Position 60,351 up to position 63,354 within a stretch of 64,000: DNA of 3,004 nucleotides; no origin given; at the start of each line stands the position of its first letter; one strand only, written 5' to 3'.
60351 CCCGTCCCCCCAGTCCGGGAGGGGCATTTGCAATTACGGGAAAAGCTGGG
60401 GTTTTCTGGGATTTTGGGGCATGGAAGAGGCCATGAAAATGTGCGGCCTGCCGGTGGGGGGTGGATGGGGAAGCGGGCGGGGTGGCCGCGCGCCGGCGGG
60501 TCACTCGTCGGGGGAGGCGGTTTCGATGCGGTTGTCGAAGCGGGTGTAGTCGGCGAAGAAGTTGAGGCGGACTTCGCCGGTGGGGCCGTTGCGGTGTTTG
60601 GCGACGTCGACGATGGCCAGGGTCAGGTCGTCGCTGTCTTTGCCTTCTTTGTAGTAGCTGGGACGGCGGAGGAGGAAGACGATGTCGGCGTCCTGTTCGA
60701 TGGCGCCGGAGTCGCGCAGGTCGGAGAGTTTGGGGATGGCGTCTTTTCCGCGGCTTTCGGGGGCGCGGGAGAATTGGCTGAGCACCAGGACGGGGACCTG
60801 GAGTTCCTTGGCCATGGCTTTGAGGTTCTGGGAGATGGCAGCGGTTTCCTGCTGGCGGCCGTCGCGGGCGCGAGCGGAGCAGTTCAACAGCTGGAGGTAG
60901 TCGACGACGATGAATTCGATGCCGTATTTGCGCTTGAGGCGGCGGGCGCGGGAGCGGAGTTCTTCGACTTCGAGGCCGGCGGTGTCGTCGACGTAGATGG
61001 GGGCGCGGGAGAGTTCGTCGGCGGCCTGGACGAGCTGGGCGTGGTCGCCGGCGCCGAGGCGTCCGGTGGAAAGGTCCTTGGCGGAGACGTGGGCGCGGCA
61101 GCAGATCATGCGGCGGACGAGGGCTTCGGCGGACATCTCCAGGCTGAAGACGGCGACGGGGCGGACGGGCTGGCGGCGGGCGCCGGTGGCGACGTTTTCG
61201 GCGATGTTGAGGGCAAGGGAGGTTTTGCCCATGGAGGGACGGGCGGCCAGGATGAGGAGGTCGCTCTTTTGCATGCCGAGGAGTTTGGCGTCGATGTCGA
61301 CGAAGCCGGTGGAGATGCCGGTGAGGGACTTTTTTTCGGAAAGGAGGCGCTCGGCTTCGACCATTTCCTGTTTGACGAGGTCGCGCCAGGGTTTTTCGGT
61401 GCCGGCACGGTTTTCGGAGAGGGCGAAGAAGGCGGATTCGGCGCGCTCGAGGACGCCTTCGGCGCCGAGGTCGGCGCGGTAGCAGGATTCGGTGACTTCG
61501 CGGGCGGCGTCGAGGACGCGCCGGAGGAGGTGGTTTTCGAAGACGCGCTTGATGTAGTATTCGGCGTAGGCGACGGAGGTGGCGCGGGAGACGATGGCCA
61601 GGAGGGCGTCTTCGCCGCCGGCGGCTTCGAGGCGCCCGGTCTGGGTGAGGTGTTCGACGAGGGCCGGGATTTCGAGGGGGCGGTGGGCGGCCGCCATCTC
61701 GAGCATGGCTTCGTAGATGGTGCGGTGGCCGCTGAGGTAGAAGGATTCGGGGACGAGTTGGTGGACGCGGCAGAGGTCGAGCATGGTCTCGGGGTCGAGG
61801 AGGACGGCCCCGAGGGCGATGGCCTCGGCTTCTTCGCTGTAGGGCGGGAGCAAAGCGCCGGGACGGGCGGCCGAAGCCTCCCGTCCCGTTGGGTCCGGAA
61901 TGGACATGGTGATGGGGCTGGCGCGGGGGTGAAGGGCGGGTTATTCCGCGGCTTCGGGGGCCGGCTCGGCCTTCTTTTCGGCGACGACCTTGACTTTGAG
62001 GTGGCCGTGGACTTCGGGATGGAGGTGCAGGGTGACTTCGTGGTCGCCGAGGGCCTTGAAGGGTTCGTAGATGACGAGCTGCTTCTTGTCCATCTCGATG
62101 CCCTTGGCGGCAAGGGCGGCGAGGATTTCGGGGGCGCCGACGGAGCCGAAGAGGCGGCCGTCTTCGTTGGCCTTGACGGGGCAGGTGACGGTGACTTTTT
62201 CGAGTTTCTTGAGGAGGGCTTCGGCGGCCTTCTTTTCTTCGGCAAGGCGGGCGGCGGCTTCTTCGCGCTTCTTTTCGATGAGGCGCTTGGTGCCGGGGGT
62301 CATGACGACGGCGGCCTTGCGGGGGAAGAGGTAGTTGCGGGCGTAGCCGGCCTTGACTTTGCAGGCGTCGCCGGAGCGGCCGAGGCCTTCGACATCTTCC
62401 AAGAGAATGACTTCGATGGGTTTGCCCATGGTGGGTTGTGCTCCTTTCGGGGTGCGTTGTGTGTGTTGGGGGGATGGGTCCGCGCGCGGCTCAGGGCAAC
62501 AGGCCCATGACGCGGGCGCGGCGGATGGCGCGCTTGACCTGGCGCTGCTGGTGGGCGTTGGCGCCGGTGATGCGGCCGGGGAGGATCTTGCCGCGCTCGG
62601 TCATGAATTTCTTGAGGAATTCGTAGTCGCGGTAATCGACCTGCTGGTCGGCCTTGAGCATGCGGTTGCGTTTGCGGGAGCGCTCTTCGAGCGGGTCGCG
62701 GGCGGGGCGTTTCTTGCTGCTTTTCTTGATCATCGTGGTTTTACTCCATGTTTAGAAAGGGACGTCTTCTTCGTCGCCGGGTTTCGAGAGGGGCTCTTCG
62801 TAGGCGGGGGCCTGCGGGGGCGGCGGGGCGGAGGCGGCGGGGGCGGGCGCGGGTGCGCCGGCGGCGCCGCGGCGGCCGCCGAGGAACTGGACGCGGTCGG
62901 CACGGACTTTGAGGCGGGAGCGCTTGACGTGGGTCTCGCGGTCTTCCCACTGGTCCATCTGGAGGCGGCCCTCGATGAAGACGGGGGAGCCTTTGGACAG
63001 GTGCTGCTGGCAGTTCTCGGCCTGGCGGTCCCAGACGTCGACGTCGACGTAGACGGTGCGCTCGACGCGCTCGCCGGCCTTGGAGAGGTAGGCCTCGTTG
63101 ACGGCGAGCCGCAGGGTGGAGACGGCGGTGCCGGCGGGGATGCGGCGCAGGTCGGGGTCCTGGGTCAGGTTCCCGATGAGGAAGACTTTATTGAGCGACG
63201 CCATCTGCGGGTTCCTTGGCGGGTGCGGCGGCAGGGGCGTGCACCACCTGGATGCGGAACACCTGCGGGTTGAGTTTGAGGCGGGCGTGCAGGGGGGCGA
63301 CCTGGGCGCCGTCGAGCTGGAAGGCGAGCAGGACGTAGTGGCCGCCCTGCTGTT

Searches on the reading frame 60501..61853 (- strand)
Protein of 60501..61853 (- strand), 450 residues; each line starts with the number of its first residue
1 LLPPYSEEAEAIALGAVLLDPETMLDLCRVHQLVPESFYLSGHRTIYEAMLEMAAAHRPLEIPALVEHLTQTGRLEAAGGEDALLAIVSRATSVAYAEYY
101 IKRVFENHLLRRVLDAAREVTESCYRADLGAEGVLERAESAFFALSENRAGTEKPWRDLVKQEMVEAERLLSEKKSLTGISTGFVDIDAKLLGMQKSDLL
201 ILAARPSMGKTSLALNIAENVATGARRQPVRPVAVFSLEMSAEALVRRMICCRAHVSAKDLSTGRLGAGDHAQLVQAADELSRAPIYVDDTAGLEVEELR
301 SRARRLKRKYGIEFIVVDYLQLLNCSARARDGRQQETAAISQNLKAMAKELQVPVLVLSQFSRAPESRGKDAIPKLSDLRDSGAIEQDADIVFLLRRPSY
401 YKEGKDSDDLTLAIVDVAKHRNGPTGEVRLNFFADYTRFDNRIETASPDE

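Call 48: search_protein_families(library=pfam, proteins=[window:60501-61853:-])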
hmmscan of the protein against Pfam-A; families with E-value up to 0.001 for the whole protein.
window:60501-61853:- (450 aa): 3 families
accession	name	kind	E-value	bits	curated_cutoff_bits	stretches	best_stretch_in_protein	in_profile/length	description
PF03796.21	DnaB_C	-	9.8e-95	317.2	27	1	179-441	1-255/255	DnaB-like helicase C terminal domain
PF00772.26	DnaB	-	7.9e-21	74.5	23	1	3-105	2-102/103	DnaB-like helicase N terminal domain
PF13481.12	AAA_25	-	1.3e-13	51.5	27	1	195-362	31-191/195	AAA domain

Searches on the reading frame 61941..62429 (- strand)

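Call 48: search_protein_families(library=pfam, proteins=[window:61941-62429:-])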
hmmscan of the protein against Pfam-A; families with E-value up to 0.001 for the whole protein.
window:61941-62429:- (162 aa): 2 families
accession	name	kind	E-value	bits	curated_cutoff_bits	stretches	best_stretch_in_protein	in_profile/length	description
PF03948.19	Ribosomal_L9_C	-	4.5e-26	91.6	23.2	1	68-150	2-86/86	Ribosomal protein L9, C-terminal domain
PF01281.25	Ribosomal_L9_N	-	9e-20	70.4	20.7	1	5-48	1-44/47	Ribosomal protein L9, N-terminal domain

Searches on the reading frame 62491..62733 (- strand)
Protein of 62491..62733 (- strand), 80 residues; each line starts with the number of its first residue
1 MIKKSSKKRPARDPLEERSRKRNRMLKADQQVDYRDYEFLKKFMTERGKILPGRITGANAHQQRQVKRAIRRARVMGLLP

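Call 48: search_protein_families(library=pfam, proteins=[window:62491-62733:-])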
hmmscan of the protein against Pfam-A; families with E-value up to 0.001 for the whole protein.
window:62491-62733:- (80 aa): 1 family
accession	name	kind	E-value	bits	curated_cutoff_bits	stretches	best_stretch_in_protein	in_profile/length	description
PF01084.26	Ribosomal_S18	-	2e-23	82.6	21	1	30-79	3-52/52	Ribosomal protein S18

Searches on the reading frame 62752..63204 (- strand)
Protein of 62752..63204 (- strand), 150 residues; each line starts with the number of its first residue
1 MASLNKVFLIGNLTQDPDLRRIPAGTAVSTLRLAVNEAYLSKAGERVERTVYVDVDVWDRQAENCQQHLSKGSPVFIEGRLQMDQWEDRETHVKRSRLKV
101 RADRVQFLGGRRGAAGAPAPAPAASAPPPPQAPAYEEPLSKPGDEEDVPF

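Call 48: search_protein_families(library=pfam, proteins=[window:62752-63204:-])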
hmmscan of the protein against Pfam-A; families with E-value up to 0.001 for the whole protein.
window:62752-63204:- (150 aa): 1 family
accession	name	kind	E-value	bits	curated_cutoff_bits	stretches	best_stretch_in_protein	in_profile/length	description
PF00436.31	SSB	-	9.7e-32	109.6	26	1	4-108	1-104/104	Single-strand binding protein family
